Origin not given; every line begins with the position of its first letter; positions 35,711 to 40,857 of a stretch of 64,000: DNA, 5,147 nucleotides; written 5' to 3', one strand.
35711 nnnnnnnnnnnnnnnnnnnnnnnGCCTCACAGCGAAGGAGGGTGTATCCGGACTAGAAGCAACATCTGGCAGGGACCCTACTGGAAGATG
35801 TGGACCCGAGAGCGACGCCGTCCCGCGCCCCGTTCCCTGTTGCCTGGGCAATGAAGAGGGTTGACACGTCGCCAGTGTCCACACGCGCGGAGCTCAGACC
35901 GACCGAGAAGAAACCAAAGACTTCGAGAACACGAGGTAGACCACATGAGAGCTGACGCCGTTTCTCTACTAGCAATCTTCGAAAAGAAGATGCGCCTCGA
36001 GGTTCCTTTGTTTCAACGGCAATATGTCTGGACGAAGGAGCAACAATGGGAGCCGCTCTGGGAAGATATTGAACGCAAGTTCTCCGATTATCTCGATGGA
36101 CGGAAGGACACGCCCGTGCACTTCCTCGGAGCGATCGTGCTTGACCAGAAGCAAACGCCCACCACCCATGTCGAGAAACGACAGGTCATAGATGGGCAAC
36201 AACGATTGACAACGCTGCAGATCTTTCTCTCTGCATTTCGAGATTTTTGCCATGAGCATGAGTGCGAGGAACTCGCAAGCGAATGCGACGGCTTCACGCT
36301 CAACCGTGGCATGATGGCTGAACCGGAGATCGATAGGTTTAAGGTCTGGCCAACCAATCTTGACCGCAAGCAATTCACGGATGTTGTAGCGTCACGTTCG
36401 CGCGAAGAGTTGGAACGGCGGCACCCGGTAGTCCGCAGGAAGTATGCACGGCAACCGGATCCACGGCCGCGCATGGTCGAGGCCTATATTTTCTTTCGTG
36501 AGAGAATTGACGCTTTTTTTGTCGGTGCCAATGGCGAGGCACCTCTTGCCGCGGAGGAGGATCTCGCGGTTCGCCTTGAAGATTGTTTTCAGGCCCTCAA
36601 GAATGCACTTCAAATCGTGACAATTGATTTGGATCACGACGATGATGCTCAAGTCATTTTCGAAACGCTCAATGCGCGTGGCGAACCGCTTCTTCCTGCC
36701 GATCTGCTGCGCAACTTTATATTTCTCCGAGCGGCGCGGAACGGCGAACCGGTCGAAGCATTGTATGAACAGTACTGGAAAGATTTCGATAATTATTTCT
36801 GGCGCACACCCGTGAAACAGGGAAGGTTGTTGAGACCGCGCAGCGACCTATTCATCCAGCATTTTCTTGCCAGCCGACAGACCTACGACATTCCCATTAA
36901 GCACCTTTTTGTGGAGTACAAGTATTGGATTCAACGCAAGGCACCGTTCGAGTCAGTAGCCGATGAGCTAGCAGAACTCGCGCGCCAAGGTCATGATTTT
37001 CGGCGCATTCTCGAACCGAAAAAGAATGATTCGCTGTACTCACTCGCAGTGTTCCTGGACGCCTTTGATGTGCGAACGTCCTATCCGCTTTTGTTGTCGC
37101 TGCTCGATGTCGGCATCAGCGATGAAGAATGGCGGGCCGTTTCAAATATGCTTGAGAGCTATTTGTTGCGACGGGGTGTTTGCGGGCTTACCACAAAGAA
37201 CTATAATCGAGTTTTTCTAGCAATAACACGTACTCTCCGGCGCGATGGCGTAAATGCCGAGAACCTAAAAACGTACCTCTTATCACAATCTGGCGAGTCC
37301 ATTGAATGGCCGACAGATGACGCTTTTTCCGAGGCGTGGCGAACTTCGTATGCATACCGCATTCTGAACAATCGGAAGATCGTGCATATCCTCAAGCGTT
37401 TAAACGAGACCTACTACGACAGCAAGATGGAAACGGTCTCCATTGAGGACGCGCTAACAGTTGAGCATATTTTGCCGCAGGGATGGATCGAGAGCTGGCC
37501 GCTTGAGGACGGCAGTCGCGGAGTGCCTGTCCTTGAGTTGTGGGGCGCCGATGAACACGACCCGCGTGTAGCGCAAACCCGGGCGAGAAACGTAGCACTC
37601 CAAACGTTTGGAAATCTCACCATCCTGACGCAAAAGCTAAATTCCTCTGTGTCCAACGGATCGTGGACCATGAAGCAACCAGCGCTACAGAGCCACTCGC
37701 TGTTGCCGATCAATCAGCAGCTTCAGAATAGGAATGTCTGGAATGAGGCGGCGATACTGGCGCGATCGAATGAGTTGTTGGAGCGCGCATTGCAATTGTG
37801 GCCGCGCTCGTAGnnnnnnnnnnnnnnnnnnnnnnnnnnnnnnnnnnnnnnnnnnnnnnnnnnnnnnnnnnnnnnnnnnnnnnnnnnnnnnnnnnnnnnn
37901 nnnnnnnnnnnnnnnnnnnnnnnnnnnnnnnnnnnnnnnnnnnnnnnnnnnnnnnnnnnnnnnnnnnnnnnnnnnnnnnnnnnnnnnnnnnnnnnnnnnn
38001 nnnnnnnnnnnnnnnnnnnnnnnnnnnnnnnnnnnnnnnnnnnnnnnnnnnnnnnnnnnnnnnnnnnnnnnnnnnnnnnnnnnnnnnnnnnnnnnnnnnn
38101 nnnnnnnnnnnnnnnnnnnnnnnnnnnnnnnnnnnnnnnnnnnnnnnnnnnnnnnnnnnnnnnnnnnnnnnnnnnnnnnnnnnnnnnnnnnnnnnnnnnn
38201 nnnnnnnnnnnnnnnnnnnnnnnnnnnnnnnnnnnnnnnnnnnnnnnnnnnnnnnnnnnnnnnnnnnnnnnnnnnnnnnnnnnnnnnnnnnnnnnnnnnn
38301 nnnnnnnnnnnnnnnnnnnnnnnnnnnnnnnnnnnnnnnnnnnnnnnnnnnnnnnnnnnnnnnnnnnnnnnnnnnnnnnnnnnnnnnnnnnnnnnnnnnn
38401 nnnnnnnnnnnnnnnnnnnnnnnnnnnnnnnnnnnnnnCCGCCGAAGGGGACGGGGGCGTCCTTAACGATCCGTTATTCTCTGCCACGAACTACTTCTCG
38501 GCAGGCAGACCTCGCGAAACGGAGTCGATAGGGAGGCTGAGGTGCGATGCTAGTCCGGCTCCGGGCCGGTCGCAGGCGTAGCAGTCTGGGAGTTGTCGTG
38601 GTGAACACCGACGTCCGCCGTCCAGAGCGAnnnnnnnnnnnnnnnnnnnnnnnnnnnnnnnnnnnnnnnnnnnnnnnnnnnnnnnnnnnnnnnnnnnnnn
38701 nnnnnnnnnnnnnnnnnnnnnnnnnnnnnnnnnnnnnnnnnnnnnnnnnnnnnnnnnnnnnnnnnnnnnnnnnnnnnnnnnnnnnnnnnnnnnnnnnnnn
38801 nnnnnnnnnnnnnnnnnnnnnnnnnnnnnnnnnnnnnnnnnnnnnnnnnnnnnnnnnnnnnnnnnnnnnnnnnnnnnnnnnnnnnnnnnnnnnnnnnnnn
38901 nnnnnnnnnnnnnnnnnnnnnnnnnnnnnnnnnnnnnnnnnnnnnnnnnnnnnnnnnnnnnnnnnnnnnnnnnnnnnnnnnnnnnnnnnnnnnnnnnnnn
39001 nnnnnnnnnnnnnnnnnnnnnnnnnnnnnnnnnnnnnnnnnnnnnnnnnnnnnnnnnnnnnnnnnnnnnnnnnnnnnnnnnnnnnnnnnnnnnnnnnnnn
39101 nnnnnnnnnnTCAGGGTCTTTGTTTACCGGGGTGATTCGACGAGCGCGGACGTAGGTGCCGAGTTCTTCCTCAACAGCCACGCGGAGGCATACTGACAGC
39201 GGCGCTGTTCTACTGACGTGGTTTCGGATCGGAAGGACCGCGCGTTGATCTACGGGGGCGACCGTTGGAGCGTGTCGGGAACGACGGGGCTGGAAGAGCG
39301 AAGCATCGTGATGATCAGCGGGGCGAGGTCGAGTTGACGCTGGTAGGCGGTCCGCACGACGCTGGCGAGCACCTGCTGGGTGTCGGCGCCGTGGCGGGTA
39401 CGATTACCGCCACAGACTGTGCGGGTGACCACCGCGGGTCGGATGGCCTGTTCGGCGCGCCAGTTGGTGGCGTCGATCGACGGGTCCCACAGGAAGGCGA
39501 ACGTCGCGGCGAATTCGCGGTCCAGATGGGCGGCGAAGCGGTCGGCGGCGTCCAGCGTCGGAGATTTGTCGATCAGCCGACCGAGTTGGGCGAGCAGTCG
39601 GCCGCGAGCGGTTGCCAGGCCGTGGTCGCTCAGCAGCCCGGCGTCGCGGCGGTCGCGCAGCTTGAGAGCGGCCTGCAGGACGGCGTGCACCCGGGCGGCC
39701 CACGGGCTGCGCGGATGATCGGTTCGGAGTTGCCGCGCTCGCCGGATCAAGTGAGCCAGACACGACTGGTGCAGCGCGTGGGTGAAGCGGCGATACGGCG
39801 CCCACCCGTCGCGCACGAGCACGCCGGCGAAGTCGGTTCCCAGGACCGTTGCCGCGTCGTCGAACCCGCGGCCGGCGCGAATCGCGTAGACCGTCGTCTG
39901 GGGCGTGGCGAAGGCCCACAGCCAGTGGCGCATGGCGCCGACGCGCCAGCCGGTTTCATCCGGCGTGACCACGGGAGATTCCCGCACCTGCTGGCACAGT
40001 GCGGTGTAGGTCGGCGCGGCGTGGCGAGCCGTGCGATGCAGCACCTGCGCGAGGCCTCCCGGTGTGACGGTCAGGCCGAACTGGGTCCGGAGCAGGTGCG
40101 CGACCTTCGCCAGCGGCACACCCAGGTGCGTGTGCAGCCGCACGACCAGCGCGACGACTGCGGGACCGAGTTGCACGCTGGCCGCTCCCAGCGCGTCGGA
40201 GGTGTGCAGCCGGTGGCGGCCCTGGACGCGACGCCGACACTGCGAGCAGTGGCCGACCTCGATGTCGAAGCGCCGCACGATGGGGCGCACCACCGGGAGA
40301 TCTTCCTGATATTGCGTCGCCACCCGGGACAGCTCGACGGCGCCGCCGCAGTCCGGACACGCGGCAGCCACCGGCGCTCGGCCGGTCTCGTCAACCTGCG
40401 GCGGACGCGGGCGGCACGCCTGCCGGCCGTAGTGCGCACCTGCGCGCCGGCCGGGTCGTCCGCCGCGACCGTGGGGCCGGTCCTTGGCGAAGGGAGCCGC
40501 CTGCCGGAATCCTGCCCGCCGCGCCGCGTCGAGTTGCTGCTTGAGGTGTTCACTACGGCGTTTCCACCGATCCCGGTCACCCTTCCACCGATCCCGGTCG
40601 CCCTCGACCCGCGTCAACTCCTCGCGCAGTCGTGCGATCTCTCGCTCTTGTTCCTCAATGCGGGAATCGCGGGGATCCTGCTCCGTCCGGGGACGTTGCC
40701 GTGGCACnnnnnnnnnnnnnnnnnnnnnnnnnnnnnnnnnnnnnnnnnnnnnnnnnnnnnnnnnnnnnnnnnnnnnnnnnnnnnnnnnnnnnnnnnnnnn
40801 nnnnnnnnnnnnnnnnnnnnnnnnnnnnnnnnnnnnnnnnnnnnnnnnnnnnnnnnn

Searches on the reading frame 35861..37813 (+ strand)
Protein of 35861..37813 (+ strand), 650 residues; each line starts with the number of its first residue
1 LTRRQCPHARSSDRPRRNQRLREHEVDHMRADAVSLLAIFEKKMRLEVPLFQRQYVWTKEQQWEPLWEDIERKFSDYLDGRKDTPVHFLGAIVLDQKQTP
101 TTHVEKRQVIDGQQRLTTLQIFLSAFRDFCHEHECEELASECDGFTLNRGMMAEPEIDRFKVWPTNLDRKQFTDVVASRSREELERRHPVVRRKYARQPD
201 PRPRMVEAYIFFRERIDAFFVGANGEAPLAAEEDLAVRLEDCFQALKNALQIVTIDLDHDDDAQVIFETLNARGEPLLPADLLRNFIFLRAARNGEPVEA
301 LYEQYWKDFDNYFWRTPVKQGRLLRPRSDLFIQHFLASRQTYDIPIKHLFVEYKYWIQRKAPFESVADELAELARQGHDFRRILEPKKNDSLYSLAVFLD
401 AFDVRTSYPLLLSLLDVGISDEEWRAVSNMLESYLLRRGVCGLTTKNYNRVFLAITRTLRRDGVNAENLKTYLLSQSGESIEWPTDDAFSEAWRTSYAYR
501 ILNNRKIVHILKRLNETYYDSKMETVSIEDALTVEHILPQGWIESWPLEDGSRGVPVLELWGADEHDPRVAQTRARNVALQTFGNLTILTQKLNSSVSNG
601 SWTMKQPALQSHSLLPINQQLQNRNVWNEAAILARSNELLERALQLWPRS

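Call 12: search_protein_families(library=pfam, proteins=[window:35861-37813:+], max_evalue=0.01)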
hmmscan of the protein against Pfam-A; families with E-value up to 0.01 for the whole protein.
window:35861-37813:+ (650 aa): 2 families
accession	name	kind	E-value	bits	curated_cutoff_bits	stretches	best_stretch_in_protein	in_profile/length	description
PF03235.19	GmrSD_N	-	8.3e-40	137.5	33.2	1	39-288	4-199/199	GmrSD restriction endonuclease, N-terminal domain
PF07510.16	GmrSD_C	-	6.7e-25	88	23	1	483-641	1-137/138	GmrSD restriction endonucleases, C-terminal domain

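Call 13: search_protein_families(library=padloc, proteins=[window:35861-37813:+], max_evalue=0.001)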
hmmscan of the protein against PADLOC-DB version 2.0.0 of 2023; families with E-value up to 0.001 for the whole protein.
window:35861-37813:+ (650 aa): 33 families (the best 25 are shown)
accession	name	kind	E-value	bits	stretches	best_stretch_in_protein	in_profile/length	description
PDLC03655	mREase_IV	-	1.4e-92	309.2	1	29-649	1-627/629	Type IV methyl-directed restriction enzyme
PDLC02693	Orf5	-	3e-92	308.4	1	39-647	2-542/543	Orf5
PDLC04155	HEC-06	-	1.4e-66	223.2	1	29-648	5-559/562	-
PDLC04157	HEC-06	-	2.2e-65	219.3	2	42-548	19-479/558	-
PDLC04154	HEC-06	-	1.4e-55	187.1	3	204-547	167-487/569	-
PDLC02700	Orf5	-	2.9e-46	156.3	1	43-647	9-555/555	Orf5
PDLC02687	Orf5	-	3.5e-45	152.8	1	30-547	2-481/543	Orf5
PDLC02695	Orf5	-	3.2e-41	139.4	2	29-516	3-485/601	Orf5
PDLC02702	Orf5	-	6.3e-34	115.7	2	240-648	158-542/543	Orf5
PDLC02691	Orf5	-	2.8e-30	103.5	1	44-647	19-579/579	Orf5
PDLC02701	Orf5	-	6.2e-30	102.2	2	34-285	8-247/596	Orf5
PDLC02686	Orf5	-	3.8e-23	79.8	1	35-287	9-237/566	Orf5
PDLC04156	HEC-06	-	1.5e-22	77.9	1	38-546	13-479/562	-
PDLC02692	Orf5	-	2.2e-21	74.2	1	42-540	4-464/558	Orf5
PDLC02699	Orf5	-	1e-19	68.7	2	247-362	173-282/530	Orf5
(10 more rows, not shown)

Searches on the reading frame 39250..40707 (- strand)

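Call 12: search_protein_families(library=pfam, proteins=[window:39250-40707:-], max_evalue=0.01)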
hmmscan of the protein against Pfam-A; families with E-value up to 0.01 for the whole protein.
window:39250-40707:- (485 aa): 2 families
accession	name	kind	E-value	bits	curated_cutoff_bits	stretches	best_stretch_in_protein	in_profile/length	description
PF03050.20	DDE_Tnp_IS66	-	2.2e-35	122.9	23.1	1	179-442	3-283/284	Transposase IS66 family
PF13005.12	zf-IS66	-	3.1e-05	24.7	27.3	1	116-157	3-45/46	zinc-finger binding domain of transposase IS66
